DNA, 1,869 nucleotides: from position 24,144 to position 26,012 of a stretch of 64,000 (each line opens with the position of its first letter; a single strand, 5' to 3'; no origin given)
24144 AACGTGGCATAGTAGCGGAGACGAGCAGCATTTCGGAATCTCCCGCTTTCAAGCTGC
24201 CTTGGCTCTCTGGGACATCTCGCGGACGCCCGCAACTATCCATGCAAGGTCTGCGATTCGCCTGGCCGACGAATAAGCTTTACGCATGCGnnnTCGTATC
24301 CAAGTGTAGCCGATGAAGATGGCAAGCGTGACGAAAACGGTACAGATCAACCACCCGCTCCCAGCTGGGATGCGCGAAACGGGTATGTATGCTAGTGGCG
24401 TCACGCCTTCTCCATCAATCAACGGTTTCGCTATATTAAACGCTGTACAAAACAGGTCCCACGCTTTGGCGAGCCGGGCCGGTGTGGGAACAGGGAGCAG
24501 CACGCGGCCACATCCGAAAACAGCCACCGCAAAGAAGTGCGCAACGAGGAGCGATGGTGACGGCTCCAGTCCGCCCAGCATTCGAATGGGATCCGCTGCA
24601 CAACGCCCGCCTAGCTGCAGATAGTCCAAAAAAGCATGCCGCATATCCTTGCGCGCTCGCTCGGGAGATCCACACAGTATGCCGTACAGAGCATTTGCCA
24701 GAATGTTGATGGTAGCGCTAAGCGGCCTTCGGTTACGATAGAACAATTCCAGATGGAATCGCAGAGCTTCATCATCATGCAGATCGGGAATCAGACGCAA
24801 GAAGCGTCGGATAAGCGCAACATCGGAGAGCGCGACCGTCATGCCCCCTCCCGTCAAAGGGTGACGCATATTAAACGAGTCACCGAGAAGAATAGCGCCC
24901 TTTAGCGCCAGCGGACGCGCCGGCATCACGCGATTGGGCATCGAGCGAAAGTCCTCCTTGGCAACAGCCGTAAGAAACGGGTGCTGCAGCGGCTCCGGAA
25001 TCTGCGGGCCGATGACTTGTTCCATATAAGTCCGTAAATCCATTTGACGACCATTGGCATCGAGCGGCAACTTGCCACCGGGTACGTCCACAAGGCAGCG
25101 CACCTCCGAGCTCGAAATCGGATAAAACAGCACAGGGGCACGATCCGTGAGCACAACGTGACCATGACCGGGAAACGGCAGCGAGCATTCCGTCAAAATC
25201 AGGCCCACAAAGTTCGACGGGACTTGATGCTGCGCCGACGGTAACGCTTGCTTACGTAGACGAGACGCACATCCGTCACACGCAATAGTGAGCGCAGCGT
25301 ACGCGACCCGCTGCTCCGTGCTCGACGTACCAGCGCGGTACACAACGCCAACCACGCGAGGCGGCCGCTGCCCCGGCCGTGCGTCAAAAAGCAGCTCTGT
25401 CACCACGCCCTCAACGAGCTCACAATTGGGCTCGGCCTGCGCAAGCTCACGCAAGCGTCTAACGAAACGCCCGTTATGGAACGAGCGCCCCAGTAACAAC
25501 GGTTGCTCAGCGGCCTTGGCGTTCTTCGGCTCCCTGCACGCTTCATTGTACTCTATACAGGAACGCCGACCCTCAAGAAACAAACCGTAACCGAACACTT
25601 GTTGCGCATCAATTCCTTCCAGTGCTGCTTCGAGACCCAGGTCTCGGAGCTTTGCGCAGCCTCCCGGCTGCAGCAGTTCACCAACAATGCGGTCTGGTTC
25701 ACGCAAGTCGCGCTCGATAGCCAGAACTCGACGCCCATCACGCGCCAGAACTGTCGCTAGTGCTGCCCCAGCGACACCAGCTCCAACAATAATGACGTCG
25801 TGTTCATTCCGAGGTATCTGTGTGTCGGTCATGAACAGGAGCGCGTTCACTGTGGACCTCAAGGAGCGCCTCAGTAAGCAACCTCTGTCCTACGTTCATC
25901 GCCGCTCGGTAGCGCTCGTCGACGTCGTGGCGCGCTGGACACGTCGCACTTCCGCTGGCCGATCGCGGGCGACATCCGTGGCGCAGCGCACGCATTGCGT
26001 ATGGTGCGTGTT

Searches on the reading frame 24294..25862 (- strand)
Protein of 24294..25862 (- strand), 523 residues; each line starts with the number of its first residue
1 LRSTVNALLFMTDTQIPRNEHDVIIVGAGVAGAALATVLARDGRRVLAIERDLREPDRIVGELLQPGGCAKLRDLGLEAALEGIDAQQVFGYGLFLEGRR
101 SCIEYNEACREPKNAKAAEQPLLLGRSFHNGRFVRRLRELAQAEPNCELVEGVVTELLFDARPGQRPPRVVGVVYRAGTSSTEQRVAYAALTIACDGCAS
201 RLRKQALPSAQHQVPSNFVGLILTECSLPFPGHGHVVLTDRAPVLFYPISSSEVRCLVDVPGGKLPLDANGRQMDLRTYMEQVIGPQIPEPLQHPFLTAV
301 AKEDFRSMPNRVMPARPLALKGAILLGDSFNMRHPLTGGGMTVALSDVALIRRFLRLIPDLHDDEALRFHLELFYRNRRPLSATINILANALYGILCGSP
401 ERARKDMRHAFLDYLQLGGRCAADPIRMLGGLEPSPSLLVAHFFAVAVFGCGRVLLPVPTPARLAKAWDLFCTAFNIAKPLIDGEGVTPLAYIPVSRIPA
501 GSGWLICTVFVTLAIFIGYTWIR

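Call 23: search_protein_families(library=pfam, proteins=[window:24294-25862:-], max_evalue=0.01)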
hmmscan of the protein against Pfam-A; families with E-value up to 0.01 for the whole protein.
window:24294-25862:- (523 aa): 9 families
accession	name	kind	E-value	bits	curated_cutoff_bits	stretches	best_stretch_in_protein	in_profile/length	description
PF08491.16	SE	-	2.4e-94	315.9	20.1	1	189-459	2-267/276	Squalene epoxidase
PF01494.25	FAD_binding_3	-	1.6e-13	51.1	22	1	21-350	2-313/349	FAD binding domain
PF01266.30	DAO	-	2.1e-06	28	27.9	1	22-52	1-31/353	FAD dependent oxidoreductase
PF13450.12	NAD_binding_8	-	0.00013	22.6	21.9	1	25-51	1-27/68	NAD(P)-binding Rossmann-like domain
PF00890.30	FAD_binding_2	-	0.00025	20.8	20.4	1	22-51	1-30/414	FAD binding domain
PF07992.20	Pyr_redox_2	-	0.00057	19.8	26.1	1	21-54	1-31/291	Pyridine nucleotide-disulphide oxidoreductase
PF01134.28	GIDA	-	0.002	17.7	22.1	0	22-50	1-29/391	Glucose inhibited division protein A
PF01946.23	Thi4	-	0.0022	17.7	26.2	1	19-53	16-51/235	Thi4 family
PF12831.13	FAD_oxidored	-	0.0083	15.9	27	0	22-52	1-31/416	FAD dependent oxidoreductase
